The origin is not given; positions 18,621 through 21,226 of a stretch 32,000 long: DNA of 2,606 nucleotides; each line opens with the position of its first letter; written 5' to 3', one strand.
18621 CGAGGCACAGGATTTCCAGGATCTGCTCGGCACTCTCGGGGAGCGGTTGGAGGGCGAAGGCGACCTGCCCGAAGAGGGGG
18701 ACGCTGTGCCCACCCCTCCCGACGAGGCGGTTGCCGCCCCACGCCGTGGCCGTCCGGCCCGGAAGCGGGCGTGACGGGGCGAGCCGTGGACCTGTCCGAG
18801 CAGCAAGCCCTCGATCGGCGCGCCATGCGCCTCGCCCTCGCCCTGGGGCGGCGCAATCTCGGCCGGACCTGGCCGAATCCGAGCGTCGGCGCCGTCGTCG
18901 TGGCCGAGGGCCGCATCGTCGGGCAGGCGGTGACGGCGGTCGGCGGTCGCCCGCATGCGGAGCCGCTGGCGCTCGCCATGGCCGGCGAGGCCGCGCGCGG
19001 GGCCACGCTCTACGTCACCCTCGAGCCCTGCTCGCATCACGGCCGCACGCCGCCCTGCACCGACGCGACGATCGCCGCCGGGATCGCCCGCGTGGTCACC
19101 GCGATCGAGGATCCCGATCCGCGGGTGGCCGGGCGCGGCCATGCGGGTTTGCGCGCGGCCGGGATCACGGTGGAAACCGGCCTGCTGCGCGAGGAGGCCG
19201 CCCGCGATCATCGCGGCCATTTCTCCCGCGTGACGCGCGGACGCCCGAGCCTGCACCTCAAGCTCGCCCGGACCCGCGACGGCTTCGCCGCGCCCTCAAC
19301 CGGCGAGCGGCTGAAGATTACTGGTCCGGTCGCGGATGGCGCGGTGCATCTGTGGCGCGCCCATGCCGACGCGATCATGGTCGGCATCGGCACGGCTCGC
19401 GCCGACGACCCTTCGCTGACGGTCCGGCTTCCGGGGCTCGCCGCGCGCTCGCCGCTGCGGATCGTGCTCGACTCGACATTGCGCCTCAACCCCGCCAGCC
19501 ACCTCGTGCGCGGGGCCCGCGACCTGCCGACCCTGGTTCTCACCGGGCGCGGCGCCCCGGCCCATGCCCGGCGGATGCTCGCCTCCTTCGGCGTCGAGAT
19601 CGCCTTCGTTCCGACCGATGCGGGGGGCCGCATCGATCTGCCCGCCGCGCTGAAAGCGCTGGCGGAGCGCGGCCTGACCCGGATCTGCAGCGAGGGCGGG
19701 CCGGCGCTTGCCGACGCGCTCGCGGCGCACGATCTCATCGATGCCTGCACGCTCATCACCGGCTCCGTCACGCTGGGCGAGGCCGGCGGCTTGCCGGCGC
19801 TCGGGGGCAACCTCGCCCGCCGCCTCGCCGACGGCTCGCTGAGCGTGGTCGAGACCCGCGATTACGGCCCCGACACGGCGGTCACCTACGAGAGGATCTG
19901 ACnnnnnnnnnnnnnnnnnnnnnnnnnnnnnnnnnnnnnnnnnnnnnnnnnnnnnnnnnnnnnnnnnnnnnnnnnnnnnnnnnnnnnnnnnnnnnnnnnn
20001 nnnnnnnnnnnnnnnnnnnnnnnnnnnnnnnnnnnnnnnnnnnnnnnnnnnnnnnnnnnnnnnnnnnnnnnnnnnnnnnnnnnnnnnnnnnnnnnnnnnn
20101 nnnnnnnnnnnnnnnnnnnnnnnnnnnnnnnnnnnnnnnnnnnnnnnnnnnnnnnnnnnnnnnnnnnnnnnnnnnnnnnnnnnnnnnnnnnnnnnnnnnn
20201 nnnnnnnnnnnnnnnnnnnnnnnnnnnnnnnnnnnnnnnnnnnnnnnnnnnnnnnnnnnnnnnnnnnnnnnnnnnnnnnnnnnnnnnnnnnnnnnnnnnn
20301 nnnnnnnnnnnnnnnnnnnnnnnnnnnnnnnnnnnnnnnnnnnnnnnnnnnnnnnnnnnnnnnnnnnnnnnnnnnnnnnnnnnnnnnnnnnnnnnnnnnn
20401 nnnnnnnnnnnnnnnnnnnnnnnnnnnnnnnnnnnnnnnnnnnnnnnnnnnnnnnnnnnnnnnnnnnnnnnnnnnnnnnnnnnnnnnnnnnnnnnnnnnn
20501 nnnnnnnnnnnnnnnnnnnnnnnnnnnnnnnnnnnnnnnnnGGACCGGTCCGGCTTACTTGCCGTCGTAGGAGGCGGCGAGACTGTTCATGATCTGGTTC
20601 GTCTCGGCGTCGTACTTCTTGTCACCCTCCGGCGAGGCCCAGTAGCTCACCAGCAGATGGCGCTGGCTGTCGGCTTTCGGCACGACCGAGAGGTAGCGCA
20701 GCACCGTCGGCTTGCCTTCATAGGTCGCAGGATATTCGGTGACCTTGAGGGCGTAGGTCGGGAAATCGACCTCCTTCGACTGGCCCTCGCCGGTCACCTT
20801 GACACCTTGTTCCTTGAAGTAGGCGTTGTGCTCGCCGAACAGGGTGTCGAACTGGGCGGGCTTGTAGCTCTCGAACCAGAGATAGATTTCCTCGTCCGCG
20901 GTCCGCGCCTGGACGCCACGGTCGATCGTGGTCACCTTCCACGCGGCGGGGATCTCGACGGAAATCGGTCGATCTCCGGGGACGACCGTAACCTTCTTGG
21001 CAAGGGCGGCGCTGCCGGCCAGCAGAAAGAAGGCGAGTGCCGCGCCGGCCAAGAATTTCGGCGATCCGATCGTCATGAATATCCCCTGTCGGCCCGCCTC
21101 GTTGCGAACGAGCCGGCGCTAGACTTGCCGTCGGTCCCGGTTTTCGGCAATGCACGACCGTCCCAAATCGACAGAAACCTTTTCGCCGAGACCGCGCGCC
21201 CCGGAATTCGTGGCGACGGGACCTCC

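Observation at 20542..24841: Four-gene envelope glycosylation module (secreted protein, GT-C-like, GtrA, HAD-UbiA fusion) between ribE and ribH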

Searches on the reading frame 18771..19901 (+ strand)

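Call 5: search_protein_families(library=pfam, proteins=[window:18771-19901:+], max_evalue=0.01)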
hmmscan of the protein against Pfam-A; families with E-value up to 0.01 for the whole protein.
window:18771-19901:+ (376 aa): 3 families
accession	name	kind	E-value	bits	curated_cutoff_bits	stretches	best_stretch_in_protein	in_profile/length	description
PF01872.23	RibD_C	-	7.5e-36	124.2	24.1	1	159-368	1-194/197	RibD C-terminal domain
PF00383.29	dCMP_cyt_deam_1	-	2.6e-15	56.6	25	1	15-111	4-101/102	Cytidine and deoxycytidylate deaminase zinc-binding region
PF14437.12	MafB19-deam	-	1.5e-07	31.8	27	1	38-117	24-106/142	MafB19-like deaminase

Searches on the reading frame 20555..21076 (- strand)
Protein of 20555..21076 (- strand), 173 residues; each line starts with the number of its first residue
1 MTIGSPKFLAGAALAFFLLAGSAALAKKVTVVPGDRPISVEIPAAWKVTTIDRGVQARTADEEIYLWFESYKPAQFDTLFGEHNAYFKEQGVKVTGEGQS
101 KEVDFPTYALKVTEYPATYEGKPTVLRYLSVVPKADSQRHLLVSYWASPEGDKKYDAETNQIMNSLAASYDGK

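Call 5: search_protein_families(library=pfam, proteins=[window:20555-21076:-], max_evalue=0.01)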
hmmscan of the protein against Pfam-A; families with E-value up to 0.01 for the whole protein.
window:20555-21076:- (173 aa): 0 families

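Call 6: search_protein_families(library=ncbifam, proteins=[window:20555-21076:-], max_evalue=0.01)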
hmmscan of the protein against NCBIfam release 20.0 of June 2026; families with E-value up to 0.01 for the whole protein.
window:20555-21076:- (173 aa): 0 families

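Call 25: find_homologous_proteins(query=window:20555-21076:-)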
Query window:20555-21076:- (173 aa): 37 proteins with E <= 0.001 among 233 candidates.
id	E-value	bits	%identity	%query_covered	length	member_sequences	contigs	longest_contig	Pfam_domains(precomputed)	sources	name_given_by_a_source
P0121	7.9e-107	372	98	100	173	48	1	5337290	-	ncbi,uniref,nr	ncbi:hypothetical protein [Methylorubrum sp. SL192]|uniref:hypothetical protein n=1 Tax=Methylorubru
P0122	2.4e-92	325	84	100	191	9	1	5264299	-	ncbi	ncbi:hypothetical protein [Methylorubrum populi]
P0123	1.2e-79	284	73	100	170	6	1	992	-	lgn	-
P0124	8.8e-79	281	72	100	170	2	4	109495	-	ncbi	-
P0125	1.1e-78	281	71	100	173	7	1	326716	-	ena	-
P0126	1.3e-78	281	72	100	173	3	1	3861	-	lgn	-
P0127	1.4e-78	280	73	95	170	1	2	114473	-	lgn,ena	-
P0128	1.8e-78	280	73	87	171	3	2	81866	-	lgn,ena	-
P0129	3.1e-78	279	72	95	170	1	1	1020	-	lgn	-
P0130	4.3e-78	279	72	85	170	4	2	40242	-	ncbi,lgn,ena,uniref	ncbi:MAG: hypothetical protein WAP03_02945 [Methylorubrum rhodinum]|uniref:hypothetical protein n=1 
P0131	6.2e-78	278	72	100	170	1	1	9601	-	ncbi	-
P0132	3.6e-77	276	71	100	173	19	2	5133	-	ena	-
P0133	4.2e-70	253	63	100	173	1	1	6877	-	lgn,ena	-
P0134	9.7e-70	252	67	94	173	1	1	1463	-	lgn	-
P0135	9.5e-67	242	66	94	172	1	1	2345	-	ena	-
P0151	7.3e-33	132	41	92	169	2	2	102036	-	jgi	jgi:hypothetical protein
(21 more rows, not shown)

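Call 26: find_encoding_contigs(protein=P0151, flank=8000, max_places=2)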
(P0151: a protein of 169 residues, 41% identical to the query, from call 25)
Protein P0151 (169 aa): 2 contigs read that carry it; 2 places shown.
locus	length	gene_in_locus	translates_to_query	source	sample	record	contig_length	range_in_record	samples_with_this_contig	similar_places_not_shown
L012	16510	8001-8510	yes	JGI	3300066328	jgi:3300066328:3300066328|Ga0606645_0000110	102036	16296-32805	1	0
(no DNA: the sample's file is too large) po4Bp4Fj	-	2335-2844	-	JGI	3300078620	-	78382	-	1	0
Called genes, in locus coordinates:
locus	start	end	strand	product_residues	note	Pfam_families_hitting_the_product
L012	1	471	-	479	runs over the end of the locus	PF00361:Proton_antipo_M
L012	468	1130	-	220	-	-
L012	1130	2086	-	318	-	PF00146:NADHdh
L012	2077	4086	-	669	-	PF00361:Proton_antipo_M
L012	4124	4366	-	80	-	PF13560:HTH_31 (weak), PF01381:HTH_3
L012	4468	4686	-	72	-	-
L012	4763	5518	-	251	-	-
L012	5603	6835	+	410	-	PF01306:LacY_symp, PF03825:Nuc_H_symport, PF07690:MFS_1, PF12832:MFS_1_like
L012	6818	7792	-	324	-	PF02746:MR_MLE_N, PF13378:MR_MLE_C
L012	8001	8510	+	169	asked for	-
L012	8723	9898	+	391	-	PF13466:STAS_2 (weak), PF02405:MlaE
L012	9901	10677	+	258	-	PF00005:ABC_tran, PF13304:AAA_21 (faint)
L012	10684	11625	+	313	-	PF02470:MlaD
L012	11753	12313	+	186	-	PF03886:ABC_trans_aux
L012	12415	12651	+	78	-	PF09360:zf-CDGSH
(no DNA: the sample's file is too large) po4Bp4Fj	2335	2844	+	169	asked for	-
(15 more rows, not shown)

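Call 29: find_encoding_contigs(protein=P0130, flank=6000, max_places=1)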
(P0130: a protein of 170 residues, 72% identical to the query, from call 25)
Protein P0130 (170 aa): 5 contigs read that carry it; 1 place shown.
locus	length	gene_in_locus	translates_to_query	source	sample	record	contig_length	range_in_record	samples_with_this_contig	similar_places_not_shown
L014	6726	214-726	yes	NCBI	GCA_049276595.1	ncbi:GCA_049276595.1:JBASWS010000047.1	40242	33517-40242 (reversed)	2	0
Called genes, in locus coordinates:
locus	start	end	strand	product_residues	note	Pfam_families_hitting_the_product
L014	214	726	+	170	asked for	-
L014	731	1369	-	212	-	PF00677:Lum_binding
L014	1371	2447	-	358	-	PF00383:dCMP_cyt_deam_1, PF14437:MafB19-deam, PF01872:RibD_C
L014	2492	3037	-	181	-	PF22811:Zn_ribbon_NrdR, PF03477:ATP-cone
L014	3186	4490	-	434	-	PF00464:SHMT, PF01041:DegT_DnrJ_EryC1 (weak)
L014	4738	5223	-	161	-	PF00430:ATP-synt_B, PF05405:Mt_ATP-synt_B (weak)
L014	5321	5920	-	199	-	PF28006:HpsJ (weak), PF02326:YMF19 (weak), PF00430:ATP-synt_B, PF05405:Mt_ATP-synt_B (weak)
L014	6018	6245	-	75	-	PF00137:ATP-synt_C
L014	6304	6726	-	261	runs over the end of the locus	PF00119:ATP-synt_A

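Call 68: predict_structure(alignment_id=A3)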
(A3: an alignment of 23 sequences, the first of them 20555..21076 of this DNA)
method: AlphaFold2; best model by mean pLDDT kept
length: 173 residues; sequences in the alignment: 23
mean_pLDDT: 88.0   pTM: 0.79
mean pLDDT of the five models: 88.0, 87.7, 86.6, 84.6, 84.4
residues with pLDDT >= 90: 133; 70-90: 16; 50-70: 8; < 50: 16
segments of 3 or more residues with pLDDT < 50: 1-3, 6-11, 13-17
pLDDT, mean of each block of 10 residues (from residue 1): 46 48 77 90 96 94 97 94 94 97 95 97 97 91 96 95 95 81
secondary structure, 60 per line:
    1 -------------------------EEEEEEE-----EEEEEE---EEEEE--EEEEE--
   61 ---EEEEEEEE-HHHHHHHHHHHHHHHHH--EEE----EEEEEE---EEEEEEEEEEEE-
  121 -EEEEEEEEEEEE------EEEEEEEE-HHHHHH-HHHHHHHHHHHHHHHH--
elements in order: E26-32 E38-43 E47-51 E54-58 E64-71 H73-89 E92-94 E99-104 E108-119 E122-133 E140-147 H149-154 H156-171

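Call 72: fold_search(model_id=the predicted structure, library=pdb)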
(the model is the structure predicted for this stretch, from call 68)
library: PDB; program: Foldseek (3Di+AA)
matches with E <= 10: 1263; with E <= 0.001: 13
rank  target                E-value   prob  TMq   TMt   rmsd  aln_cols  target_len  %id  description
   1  2lnj_MODEL_1_A        6.2e-05  1.00  0.56  0.57   5.6       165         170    8  Solution Structure of Cyanobacterial PsbP (CyanoP) from Synechocystis sp. PCC 6803 (released 2012-06-06)
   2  9gnw_P                9.0e-05  1.00  0.49  0.46   6.4       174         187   14  Universal PSII assembly intermediate (released 2025-09-17)
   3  6kac_P                1.0e-04  1.00  0.47  0.44   6.7       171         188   13  Cryo-EM structure of the C2S2-type PSII-LHCII supercomplex from Chlamydomonas reihardtii (released 2019-10-23)
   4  6xrf_H                1.1e-04  1.00  0.38  0.44  11.0       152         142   14  EagT6 Tse6 NT complex (released 2020-12-30)
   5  6xrf_G                1.5e-04  1.00  0.37  0.45  11.2       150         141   15  EagT6 Tse6 NT complex (released 2020-12-30)
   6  8z9d_P                1.5e-04  1.00  0.41  0.39  10.1       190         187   13  cryo-EM structure of PSII-LHCII megacomplex from spinach (released 2024-11-13)
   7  2xb3                  1.8e-04  1.00  0.52  0.56   5.2       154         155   13  The Structure of Cyanobacterial PsbP (released 2010-08-25)
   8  9grx_0                1.8e-04  1.00  0.47  0.51   6.1       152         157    9  NDH-PSI-LHCI supercomplex from S. oleracea (released 2025-02-12)
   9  1tu1_A                2.1e-04  1.00  0.37  0.43  11.4       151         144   14  Crystal Structure of Protein of Unknown Function PA94 from Pseudomonas aeruginosa, Putative Regulator (released 2004-08-03)
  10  6xrf_A                2.6e-04  1.00  0.35  0.42  11.3       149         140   15  EagT6 Tse6 NT complex (released 2020-12-30)
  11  6e8a_A                6.6e-04  1.00  0.38  0.43  10.5       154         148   11  Crystal structure of DcrB from Salmonella enterica at 1.92 Angstroms resolution (released 2018-10-31)
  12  3jcu_P                7.0e-04  1.00  0.43  0.43   6.9       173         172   13  Cryo-EM structure of spinach PSII-LHCII supercomplex at 3.2 Angstrom resolution (released 2016-05-25)
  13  1v2b_B                7.8e-04  1.00  0.45  0.50   5.4       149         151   10  Crystal Structure of PsbP Protein in the Oxygen-Evolving Complex of Photosystem II from Higher Plants (released 2004-05-18)
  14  6e8a_B                1.3e-03  1.00  0.37  0.43  10.0       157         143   11  Crystal structure of DcrB from Salmonella enterica at 1.92 Angstroms resolution (released 2018-10-31)
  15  4rth_B                1.7e-03  1.00  0.46  0.47   5.6       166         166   11  The crystal structure of PsbP from Zea mays (released 2015-03-11)
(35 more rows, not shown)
